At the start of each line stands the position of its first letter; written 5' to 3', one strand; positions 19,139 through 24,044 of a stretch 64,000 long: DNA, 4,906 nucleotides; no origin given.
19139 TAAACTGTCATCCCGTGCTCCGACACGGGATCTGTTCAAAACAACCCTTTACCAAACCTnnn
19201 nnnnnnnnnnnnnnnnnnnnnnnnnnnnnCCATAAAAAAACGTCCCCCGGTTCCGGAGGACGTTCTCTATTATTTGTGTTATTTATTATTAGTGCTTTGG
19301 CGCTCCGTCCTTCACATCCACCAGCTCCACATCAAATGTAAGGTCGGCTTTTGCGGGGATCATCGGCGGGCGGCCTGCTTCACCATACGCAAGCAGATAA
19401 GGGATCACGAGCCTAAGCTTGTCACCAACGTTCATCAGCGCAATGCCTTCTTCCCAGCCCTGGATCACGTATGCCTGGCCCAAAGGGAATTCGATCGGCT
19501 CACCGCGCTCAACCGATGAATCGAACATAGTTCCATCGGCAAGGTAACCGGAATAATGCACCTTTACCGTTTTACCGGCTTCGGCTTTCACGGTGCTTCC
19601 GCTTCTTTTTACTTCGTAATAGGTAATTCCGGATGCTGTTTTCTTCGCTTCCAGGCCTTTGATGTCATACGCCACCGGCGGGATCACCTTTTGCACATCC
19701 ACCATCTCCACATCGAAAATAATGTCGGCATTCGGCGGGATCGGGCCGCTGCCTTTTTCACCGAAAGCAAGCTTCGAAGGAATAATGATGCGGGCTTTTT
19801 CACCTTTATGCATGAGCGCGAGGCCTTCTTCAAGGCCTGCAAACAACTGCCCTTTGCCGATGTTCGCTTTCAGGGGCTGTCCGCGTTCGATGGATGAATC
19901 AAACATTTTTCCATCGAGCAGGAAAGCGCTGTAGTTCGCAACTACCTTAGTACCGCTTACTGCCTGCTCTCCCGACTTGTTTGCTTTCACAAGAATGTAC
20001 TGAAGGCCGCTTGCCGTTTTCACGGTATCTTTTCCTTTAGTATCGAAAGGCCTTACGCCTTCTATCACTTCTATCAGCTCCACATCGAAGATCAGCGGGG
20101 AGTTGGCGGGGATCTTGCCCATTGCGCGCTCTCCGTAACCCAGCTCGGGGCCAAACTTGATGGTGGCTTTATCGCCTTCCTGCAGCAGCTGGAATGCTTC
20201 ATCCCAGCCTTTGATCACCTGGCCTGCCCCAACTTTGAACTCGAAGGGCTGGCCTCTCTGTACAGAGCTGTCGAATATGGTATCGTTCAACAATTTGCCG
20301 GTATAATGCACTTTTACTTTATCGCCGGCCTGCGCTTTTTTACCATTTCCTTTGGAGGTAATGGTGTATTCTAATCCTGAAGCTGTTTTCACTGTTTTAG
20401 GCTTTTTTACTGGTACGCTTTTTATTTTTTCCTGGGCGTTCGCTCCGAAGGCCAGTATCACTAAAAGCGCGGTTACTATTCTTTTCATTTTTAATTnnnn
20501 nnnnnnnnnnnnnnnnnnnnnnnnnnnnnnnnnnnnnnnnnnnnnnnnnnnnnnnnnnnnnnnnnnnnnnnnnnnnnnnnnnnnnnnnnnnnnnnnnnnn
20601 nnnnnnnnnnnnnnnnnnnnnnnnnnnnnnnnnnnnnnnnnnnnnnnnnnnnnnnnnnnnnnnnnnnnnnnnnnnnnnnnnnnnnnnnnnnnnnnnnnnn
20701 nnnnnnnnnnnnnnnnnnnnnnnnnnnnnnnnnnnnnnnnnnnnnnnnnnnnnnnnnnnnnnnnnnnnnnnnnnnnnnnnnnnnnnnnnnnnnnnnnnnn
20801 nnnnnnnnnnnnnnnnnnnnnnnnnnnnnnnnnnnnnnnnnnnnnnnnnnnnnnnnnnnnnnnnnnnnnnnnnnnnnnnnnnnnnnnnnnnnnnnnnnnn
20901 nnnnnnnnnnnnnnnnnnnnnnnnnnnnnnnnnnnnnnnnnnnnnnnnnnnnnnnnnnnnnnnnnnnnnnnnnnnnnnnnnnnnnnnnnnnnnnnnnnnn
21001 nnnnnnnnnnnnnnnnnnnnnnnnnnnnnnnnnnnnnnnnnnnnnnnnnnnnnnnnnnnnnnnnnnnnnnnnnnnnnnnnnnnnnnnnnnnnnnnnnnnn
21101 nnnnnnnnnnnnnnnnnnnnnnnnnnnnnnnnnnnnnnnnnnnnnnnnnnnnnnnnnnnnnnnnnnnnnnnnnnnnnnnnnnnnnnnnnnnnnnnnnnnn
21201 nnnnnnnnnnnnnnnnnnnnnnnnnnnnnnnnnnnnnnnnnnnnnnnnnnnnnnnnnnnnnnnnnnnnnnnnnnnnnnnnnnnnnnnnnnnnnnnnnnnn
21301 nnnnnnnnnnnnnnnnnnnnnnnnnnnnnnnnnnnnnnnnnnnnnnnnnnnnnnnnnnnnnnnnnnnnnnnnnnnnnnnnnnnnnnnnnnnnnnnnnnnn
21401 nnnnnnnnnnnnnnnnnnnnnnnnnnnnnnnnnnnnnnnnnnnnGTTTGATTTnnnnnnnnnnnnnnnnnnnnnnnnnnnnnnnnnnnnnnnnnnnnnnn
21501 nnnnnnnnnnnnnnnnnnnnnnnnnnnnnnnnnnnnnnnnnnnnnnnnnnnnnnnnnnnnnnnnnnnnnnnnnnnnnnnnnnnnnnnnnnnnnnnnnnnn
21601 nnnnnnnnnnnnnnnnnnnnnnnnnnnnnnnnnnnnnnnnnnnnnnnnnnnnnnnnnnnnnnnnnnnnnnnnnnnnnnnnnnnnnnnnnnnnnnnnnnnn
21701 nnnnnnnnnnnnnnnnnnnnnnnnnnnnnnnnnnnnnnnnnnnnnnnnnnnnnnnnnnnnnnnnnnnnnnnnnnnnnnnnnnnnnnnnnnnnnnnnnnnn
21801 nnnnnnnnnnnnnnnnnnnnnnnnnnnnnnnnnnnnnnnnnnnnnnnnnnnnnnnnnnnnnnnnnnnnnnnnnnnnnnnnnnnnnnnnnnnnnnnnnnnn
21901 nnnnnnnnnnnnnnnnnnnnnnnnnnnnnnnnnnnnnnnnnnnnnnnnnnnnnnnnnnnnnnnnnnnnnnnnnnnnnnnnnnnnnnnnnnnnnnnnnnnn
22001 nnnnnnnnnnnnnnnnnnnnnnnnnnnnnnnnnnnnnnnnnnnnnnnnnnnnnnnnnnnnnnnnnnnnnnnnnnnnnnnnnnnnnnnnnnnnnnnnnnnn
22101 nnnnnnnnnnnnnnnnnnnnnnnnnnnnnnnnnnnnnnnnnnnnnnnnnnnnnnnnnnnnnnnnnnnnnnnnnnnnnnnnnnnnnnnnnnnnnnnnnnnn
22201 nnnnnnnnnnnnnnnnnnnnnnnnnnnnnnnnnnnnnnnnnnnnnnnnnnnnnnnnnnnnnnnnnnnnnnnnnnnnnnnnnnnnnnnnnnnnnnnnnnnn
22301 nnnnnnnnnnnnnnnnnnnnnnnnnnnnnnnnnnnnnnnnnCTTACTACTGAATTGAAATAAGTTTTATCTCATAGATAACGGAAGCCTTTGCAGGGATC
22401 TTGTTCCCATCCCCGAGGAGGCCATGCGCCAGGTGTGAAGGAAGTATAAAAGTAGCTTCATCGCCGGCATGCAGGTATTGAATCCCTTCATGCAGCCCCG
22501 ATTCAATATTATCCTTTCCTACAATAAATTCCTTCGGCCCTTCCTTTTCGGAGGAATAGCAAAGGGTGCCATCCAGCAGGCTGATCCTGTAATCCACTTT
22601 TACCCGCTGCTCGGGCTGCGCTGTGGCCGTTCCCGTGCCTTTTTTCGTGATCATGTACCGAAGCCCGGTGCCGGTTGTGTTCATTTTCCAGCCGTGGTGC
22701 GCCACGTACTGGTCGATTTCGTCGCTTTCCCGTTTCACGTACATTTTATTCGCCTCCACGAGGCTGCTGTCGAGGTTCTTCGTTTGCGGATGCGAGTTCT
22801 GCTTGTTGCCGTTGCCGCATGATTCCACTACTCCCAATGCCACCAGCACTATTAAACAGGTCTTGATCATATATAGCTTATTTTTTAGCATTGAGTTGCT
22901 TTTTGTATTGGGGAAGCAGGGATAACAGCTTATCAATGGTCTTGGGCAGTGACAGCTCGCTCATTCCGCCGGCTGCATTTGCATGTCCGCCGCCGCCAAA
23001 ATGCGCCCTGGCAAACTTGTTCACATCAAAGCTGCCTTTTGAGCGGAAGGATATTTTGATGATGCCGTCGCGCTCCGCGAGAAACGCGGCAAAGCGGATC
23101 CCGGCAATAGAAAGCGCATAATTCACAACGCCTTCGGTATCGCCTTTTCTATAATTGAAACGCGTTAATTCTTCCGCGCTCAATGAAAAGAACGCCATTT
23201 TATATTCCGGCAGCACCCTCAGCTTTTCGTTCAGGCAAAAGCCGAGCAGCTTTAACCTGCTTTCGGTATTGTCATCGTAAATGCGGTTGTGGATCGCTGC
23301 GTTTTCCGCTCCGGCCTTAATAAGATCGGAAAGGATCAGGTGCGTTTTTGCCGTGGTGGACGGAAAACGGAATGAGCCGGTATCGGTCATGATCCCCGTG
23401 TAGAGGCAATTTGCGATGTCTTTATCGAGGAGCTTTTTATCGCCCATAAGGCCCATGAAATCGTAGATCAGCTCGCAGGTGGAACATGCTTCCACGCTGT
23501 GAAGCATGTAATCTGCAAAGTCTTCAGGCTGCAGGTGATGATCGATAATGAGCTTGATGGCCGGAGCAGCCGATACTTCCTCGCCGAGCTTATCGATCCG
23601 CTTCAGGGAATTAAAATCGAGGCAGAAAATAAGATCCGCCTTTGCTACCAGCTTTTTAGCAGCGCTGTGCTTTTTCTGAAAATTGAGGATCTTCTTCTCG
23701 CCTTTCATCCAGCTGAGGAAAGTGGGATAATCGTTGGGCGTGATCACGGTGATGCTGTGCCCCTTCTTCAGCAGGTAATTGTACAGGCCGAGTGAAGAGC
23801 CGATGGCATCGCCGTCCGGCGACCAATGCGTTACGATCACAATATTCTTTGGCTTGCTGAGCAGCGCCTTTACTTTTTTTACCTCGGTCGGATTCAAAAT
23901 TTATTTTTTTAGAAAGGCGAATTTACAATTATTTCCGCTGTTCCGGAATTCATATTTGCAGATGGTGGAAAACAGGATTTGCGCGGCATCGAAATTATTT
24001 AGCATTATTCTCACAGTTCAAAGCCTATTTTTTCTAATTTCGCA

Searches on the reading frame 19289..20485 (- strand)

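Call 70: search_protein_families(library=pfam, proteins=[window:19289-20485:-], max_evalue=0.00001)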
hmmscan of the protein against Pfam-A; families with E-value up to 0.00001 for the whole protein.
window:19289-20485:- (398 aa): 1 family
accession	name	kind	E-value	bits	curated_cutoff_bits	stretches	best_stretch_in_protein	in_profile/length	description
PF00254.34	FKBP_C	-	2.6e-96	316.6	21.1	3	49-138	3-94/94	FKBP-type peptidyl-prolyl cis-trans isomerase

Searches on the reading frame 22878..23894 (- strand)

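Call 11: search_protein_families(library=pfam, proteins=[window:22878-23894:-], max_evalue=0.001)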
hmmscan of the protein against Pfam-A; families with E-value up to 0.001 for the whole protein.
window:22878-23894:- (338 aa): 2 families
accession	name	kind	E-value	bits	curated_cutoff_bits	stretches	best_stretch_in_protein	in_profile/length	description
PF01368.27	DHH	-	6.6e-24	85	28.1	1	17-168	1-125/125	DHH family, N-terminal domain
PF02272.25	DHHA1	-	2e-12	47.9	25.9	1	245-330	10-99/102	DHHA1 domain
